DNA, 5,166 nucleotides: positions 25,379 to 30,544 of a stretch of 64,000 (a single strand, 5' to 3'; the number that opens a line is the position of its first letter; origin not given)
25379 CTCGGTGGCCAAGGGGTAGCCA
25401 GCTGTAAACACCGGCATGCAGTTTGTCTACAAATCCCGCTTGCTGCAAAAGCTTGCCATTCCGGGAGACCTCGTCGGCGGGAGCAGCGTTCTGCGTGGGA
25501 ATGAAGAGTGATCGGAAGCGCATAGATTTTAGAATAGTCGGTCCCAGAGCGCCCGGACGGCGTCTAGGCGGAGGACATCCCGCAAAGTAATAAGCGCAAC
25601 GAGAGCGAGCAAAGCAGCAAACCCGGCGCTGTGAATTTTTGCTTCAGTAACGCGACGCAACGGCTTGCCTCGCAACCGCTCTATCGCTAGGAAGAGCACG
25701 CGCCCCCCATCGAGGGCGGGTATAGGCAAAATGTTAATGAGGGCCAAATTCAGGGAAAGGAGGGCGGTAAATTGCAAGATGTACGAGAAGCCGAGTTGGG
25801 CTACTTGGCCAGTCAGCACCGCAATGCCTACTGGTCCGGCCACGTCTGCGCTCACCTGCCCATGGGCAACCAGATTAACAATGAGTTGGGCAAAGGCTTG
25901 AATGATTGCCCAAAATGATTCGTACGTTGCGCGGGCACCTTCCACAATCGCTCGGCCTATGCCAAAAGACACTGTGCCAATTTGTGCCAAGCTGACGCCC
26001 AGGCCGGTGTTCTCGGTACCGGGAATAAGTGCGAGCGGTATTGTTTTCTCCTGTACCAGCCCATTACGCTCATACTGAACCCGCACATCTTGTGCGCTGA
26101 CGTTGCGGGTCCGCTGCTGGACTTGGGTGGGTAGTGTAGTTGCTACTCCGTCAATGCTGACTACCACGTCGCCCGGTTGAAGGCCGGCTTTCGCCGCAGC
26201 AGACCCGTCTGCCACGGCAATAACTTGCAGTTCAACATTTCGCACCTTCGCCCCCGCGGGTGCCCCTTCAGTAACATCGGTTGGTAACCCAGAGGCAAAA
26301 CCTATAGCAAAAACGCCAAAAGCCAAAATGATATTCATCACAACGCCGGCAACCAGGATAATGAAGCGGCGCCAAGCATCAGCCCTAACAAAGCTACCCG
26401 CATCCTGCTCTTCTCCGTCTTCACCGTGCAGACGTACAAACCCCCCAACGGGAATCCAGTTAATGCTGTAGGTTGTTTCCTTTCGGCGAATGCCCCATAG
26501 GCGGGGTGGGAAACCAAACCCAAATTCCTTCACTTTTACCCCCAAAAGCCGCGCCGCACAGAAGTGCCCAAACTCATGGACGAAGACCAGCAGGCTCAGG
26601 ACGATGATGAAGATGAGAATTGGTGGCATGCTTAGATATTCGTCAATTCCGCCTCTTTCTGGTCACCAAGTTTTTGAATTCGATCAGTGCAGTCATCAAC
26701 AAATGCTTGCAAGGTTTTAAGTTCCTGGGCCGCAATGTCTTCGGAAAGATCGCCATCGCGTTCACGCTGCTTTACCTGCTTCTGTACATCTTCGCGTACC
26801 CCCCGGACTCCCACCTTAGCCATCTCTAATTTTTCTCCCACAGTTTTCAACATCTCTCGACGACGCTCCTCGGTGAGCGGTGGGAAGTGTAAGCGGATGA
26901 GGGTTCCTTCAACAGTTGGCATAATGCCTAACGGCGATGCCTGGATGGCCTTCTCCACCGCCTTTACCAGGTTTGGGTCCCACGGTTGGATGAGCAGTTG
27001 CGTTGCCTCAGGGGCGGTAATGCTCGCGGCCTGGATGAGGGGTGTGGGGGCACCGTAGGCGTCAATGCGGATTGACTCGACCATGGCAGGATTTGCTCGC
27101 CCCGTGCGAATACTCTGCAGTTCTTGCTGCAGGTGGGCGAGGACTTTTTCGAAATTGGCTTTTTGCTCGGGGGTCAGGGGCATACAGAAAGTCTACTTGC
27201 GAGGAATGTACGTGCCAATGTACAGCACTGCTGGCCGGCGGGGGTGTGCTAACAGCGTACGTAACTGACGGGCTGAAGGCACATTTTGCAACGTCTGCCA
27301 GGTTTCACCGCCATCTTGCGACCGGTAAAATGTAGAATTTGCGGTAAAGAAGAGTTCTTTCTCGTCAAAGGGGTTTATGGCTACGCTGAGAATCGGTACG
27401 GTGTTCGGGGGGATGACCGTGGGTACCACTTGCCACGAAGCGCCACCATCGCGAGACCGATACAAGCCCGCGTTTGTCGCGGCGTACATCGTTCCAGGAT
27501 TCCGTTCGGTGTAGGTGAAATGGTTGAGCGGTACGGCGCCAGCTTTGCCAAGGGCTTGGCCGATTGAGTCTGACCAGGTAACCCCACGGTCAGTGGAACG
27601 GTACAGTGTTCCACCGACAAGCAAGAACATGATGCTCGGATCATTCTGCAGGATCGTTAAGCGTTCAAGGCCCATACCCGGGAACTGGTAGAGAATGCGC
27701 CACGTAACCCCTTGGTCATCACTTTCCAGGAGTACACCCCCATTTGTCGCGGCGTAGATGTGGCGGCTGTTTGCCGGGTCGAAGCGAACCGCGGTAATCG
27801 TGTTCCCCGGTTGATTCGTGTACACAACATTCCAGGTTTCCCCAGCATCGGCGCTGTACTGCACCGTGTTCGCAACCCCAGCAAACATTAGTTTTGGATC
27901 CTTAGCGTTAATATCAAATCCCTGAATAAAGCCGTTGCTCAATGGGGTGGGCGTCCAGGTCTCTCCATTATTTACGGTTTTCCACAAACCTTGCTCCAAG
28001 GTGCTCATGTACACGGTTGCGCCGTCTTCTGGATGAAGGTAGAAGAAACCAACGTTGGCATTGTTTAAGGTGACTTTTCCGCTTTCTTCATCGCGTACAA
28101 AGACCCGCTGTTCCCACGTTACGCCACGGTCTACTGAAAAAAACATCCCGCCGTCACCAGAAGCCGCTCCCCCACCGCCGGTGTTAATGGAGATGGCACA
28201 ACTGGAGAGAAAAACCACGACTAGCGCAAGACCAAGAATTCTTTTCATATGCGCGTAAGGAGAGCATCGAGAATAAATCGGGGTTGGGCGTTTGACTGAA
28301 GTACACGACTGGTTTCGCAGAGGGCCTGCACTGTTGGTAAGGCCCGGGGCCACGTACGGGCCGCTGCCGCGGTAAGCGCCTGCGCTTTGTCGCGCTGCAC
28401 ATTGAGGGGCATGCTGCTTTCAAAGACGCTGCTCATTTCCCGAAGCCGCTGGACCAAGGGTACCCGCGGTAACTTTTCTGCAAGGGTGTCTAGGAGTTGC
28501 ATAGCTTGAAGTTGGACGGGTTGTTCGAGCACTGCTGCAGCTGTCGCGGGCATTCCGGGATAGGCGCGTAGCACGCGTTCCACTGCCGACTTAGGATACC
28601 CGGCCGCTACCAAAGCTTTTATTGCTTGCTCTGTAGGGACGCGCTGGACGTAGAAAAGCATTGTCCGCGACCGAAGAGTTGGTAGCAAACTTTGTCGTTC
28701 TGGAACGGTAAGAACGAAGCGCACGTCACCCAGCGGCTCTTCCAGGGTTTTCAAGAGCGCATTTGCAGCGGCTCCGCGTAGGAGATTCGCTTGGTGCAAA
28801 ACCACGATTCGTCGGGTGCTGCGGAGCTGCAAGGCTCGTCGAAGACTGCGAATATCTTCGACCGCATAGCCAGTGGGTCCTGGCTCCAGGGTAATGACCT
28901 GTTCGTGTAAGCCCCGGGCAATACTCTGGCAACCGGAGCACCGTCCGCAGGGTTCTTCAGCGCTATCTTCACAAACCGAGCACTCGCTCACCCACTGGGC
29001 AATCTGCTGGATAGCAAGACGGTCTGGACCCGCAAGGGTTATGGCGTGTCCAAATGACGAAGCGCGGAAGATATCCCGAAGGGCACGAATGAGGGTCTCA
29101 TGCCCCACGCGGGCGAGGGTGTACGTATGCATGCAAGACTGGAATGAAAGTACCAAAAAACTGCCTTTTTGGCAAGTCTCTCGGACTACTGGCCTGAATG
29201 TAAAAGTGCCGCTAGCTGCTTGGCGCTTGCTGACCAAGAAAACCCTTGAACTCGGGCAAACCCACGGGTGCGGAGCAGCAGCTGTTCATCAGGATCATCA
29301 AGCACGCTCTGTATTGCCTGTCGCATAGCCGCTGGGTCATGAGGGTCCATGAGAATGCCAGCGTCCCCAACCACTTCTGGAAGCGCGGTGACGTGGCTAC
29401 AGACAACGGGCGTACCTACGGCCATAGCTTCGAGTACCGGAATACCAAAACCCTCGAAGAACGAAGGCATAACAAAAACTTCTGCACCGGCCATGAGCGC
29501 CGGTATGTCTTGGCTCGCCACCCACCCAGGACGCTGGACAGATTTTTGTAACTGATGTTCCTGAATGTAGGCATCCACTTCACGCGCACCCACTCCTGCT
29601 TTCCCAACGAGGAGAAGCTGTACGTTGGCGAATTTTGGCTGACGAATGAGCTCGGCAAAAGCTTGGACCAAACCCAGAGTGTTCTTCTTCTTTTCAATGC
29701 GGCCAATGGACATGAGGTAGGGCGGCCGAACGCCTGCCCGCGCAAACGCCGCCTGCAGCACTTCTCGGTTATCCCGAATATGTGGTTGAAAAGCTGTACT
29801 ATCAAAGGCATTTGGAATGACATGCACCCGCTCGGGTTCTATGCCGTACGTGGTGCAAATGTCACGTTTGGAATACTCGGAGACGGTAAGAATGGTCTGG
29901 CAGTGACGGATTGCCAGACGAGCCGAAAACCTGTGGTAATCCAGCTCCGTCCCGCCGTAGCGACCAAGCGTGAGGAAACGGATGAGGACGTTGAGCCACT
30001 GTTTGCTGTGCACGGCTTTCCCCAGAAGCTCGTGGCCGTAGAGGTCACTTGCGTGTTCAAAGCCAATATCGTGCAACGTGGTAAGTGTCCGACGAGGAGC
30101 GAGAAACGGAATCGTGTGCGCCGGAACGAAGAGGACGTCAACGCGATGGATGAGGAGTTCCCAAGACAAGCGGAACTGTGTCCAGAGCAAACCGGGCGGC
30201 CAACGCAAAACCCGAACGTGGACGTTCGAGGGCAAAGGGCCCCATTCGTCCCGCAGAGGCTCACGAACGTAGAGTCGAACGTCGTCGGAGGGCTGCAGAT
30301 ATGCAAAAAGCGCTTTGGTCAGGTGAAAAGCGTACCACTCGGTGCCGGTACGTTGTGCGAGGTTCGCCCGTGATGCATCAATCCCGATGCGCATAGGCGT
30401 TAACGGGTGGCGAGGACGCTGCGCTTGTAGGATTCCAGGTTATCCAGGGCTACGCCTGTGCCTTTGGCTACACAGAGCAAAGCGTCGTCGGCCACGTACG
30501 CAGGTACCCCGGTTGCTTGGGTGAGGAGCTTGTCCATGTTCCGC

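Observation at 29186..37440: Second MreB paralogue embedded in an envelope-glycan locus (GT4, MreB2, DUF4012, GT2, GT2, O-antigen-ligase-like, GT2)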

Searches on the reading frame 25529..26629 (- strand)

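Call 4: search_protein_families(library=pfam, proteins=[window:25529-26629:-], max_evalue=0.01)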
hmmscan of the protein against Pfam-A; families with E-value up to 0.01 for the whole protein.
window:25529-26629:- (366 aa): 4 families
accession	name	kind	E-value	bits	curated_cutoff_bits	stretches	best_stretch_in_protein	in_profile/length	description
PF02163.28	Peptidase_M50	-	3.7e-60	203.4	27.2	1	7-343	2-221/221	Peptidase family M50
PF17820.7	PDZ_6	-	2.4e-10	40.4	27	1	136-187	2-53/54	PDZ domain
PF13180.12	PDZ_2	-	1.3e-08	35.5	27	1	126-198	4-79/80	PDZ domain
PF00595.29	PDZ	-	2.7e-06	28.1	23.2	1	131-176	24-69/81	PDZ domain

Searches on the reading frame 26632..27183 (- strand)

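Call 4: search_protein_families(library=pfam, proteins=[window:26632-27183:-], max_evalue=0.01)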
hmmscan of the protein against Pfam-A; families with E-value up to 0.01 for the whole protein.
window:26632-27183:- (183 aa): 2 families
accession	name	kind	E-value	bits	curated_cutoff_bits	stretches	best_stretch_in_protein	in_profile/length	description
PF01765.24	RRF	-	2.3e-54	184.1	29.7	1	18-180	1-163/164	Ribosome recycling factor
PF03449.20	GreA_GreB_N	-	0.0057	17.3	24.5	0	129-172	22-62/71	Transcription elongation factor, N-terminal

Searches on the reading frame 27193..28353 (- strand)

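Call 3: search_protein_families(library=pfam, proteins=[window:27193-28353:-], max_evalue=0.01)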
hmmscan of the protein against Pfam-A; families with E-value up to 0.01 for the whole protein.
window:27193-28353:- (386 aa): 9 families
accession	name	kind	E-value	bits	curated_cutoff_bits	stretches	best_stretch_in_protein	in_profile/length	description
PF15902.12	Sortilin-Vps10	-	1.9e-26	93.3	33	3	297-378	3-84/446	Sortilin, neurotensin receptor 3,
PF02012.26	BNR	-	6e-17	59.2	27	0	343-354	1-12/12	BNR/Asp-box repeat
PF14870.12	PSII_BNR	-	6.3e-10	39.2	27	1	157-270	33-147/303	Photosynthesis system II assembly factor YCF48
PF21471.3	Reelin_subrepeat-B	-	1.4e-05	25.3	27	0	163-184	61-82/127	Reelin subrepeat B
PF03174.19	CHB_HEX_C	-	4.4e-05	23.8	23.6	0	163-187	36-59/76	Chitobiase/beta-hexosaminidase C-terminal domain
PF13810.12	DUF4185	-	6.7e-05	22.7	39.5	0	327-358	114-145/309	Domain of unknown function (DUF4185)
PF13088.12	BNR_2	-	8.7e-05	22.4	31.4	0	160-219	136-199/277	BNR repeat-like domain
PF24316.1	Tli3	-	0.00026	21.7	27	0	159-181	81-104/129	T6SS Tli3 immunity protein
PF15899.11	BNR_6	-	0.00055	20.2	27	0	250-261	1-12/14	BNR-Asp box repeat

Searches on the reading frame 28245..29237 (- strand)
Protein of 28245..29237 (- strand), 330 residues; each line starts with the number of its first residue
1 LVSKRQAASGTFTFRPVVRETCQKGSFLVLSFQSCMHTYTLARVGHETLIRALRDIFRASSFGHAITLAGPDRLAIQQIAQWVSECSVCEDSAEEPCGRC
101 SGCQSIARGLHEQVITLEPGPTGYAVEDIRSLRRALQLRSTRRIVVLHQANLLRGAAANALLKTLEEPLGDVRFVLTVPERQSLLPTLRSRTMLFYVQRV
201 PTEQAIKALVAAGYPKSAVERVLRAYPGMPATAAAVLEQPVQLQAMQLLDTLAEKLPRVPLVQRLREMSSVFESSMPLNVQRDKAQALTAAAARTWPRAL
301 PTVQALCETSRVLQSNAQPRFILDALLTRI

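Call 3: search_protein_families(library=pfam, proteins=[window:28245-29237:-], max_evalue=0.01)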
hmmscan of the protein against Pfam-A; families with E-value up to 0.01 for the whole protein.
window:28245-29237:- (330 aa): 1 family
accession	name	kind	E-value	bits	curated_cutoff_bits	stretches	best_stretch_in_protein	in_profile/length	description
PF13177.12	DNA_pol3_delta2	-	2.4e-31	109.3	27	1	46-199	2-159/161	DNA polymerase III, delta subunit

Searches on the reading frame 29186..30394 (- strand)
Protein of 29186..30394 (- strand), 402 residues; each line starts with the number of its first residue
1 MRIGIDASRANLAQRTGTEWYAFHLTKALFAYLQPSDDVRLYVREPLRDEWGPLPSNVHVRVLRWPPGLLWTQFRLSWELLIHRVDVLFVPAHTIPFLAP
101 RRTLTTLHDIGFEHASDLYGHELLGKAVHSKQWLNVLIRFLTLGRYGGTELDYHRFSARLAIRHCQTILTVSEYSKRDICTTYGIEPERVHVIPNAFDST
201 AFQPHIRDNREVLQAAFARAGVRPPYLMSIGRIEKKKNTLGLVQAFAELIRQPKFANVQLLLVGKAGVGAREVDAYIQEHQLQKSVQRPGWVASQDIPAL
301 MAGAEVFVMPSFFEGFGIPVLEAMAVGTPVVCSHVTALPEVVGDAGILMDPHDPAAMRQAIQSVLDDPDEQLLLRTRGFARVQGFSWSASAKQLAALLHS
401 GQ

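Call 3: search_protein_families(library=pfam, proteins=[window:29186-30394:-], max_evalue=0.01)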
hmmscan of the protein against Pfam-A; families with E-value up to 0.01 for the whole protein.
window:29186-30394:- (402 aa): 6 families
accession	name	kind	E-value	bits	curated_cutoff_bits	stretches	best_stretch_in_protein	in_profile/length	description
PF13692.12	Glyco_trans_1_4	-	3.2e-33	115.4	27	1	225-367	2-142/142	Glycosyl transferases group 1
PF00534.26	Glycos_transf_1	-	3.4e-33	115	26.4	1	223-371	14-162/172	Glycosyl transferases group 1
PF20706.3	GT4-conflict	-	2.6e-14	53.5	26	1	221-373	194-363/385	Family 4 Glycosyltransferase in conflict systems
PF13439.12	Glyco_transf_4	-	2.2e-10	41.3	28.5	1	37-198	20-167/170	Glycosyltransferase Family 4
PF13524.12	Glyco_trans_1_2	-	1.9e-07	31.6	25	1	279-394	27-142/144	Glycosyl transferase-like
PF13579.12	Glyco_trans_4_4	-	0.00017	22.4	29.7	1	35-195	17-157/158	Glycosyl transferase 4-like domain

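Call 20: search_protein_families(library=ncbifam, proteins=[window:29186-30394:-], max_evalue=0.001)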
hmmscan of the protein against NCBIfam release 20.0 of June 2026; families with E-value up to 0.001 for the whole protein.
window:29186-30394:- (402 aa): 42 families (the best 25 are shown)
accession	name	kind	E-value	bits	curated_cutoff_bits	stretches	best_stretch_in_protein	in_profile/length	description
TIGR04047.1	MSMEG_0565_glyc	hypoth_equivalog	4.3e-38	131.4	259.85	1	160-395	134-368/373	MSMEG_0565 family glycosyltransferase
TIGR02149.1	glgA_Coryne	subfamily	1.8e-30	106.4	302.4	1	157-395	137-384/391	glycogen synthase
TIGR03088.1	stp2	hypoth_equivalog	1.9e-30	106.2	409.05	1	160-397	132-369/374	TIGR03088 family PEP-CTERM/XrtA system glycosyltransferase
TIGR03449.1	mycothiol_MshA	equivalog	8e-28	97.4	462.5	1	166-397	166-399/406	D-inositol-3-phosphate glycosyltransferase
NF041876.1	EPS_EpsE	equivalog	3.3e-25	89.1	400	1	220-394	210-389/389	exopolysaccharide biosynthesis GT4 family glycosyltransferase EpsE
TIGR03999.1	thiol_BshA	equivalog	3.8e-22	78.7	273.7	1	158-387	138-359/375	N-acetyl-alpha-D-glucosaminyl L-malate synthase BshA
NF053787.1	GlcN_PG_synth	equivalog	2.8e-19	69.2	480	1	163-396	142-354/361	N-acetylglucosaminyl phosphatidylglycerol synthase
NF038295.1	EPS_HpsP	equivalog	4e-19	68.9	550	1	176-395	165-381/388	hormogonium polysaccharide biosynthesis glycosyltransferase HpsP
NF050063.1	ProtGlycPglJ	equivalog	2.3e-17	63.2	500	1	158-394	138-359/363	N-acetylgalactosamine-N,N'-diacetylbacillosaminyl-diphospho-undecaprenol 4-alpha-N-acetylgalactosaminyltransferase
TIGR04063.1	stp3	hypoth_equivalog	7.7e-17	61.2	442.05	1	160-393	153-387/397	TIGR04063 family PEP-CTERM/XrtA system glycosyltransferase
NF041010.1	glycosy_Agl16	equivalog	2.2e-16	59.7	575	1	157-397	126-347/352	glycosylation protein Agl16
TIGR04157.1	glyco_rSAM_CFB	subfamily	6.8e-16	58.2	400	1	160-345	165-342/406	TIGR04157 family glycosyltransferase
NF047684.1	TeichurnBiosyTuaC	equivalog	7.6e-16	58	550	1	161-375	161-362/391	teichuronic acid biosynthesis protein TuaC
TIGR02095.1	glgA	subfamily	1.1e-15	57.3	328.45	1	187-399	257-475/477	glycogen/starch synthase, ADP-glucose type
NF053513.1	Gtran_IagA_BgsA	equivalog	7.2e-15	54.8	460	1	164-394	105-324/333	LTA glycolipid anchor biosynthesis glycosyltransferase, IagA/BgsA family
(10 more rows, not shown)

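Call 69: search_solved_structures(query=window:29186-30394:-, max_evalue=1e-10)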
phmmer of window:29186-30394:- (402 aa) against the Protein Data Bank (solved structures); distinct sequences matched with E-value up to 1e-10: 10.
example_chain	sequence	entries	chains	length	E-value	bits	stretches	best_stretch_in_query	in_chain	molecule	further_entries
7qsg_A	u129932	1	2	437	5.9e-25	91.3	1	161-397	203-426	D-inositol 3-phosphate glycosyltransferase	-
3c4q_A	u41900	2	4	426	1.9e-21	79.8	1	164-399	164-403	Predicted glycosyltransferases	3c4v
3c48_A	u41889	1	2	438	2.1e-21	79.7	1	165-399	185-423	Predicted glycosyltransferases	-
6tvp_A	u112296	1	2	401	9.4e-21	77.5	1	156-395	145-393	Alpha-maltose-1-phosphate synthase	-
6kih_A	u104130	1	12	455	1.5e-19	73.5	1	223-397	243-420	Tll1590 protein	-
3oka_A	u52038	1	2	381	4.6e-13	52.2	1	155-400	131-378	GDP-mannose-dependent alpha-(1-6)-phosphatidylinositol monomannoside mannosyltransferase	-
3okc_A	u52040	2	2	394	5.1e-13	52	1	155-400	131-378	GDP-mannose-dependent alpha-(1-6)-phosphatidylinositol monomannoside mannosyltransferase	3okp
3fro_A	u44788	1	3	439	4.2e-11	45.7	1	218-394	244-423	GlgA glycogen synthase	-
2bis_A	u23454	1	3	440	4.2e-11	45.7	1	218-394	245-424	GLGA GLYCOGEN SYNTHASE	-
3l01_A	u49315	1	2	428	4.7e-11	45.6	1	218-393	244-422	GlgA glycogen synthase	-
